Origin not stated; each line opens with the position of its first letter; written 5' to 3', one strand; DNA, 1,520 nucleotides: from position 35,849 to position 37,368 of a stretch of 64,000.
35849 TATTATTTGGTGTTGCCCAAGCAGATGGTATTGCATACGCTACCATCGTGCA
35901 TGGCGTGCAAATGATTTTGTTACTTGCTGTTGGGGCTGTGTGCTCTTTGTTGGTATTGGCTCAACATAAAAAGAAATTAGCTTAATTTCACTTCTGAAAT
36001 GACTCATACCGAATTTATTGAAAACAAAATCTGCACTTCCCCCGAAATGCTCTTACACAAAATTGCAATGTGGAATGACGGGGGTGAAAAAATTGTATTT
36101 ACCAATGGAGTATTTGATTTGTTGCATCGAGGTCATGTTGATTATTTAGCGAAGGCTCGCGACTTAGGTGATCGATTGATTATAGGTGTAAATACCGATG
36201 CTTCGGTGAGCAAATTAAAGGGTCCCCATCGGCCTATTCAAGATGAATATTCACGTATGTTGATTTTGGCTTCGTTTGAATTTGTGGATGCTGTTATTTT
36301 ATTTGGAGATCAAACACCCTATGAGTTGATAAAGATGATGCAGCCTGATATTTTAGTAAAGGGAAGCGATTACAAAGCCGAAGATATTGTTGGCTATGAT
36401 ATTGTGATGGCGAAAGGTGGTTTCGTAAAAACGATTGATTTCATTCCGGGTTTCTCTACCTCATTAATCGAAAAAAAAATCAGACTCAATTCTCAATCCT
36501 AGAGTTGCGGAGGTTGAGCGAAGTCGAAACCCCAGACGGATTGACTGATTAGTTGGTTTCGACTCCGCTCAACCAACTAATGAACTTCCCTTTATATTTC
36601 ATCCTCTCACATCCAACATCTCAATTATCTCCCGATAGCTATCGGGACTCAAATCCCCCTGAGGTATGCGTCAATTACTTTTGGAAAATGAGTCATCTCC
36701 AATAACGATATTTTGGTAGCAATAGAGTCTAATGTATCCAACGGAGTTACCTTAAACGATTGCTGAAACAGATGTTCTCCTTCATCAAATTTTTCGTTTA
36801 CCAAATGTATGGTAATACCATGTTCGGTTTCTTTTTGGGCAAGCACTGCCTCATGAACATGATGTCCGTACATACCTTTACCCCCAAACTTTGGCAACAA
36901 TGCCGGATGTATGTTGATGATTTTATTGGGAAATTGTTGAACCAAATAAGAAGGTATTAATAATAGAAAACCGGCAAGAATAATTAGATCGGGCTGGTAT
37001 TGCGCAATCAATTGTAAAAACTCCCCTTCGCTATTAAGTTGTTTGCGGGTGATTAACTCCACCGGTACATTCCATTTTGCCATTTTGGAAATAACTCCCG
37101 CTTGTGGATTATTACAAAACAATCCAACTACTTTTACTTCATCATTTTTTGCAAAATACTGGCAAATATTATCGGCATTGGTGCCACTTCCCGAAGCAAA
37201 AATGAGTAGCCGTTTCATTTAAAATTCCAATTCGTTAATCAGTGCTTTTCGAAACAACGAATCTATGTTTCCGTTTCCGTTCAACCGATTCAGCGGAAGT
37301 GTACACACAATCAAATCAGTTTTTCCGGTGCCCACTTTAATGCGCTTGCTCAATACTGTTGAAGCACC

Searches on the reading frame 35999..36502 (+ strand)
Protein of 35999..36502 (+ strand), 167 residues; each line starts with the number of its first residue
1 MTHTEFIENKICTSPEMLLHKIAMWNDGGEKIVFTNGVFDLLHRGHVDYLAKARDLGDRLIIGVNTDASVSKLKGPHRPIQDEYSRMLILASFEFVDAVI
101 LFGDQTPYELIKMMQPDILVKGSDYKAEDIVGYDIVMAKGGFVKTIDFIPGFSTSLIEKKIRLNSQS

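Call 48: search_protein_families(library=pfam, proteins=[window:35999-36502:+], max_evalue=0.001)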
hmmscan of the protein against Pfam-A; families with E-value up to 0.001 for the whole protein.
window:35999-36502:+ (167 aa): 1 family
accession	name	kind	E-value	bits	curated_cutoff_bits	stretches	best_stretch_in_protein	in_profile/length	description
PF01467.32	CTP_transf_like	-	4.2e-16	59.8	21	1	34-129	1-94/133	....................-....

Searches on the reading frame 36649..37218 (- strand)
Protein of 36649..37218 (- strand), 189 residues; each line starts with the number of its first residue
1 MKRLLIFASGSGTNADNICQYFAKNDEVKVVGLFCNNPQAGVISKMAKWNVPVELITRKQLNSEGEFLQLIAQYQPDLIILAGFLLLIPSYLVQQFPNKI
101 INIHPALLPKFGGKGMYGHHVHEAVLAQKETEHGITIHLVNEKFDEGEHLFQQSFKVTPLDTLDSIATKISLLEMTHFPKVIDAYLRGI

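Call 48: search_protein_families(library=pfam, proteins=[window:36649-37218:-], max_evalue=0.001)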
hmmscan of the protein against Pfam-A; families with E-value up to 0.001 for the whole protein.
window:36649-37218:- (189 aa): 1 family
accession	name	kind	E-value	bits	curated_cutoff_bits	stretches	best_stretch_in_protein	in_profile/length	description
PF00551.24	Formyl_trans_N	-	1.8e-41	142.3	26.1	1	2-182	1-181/181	Formyl transferase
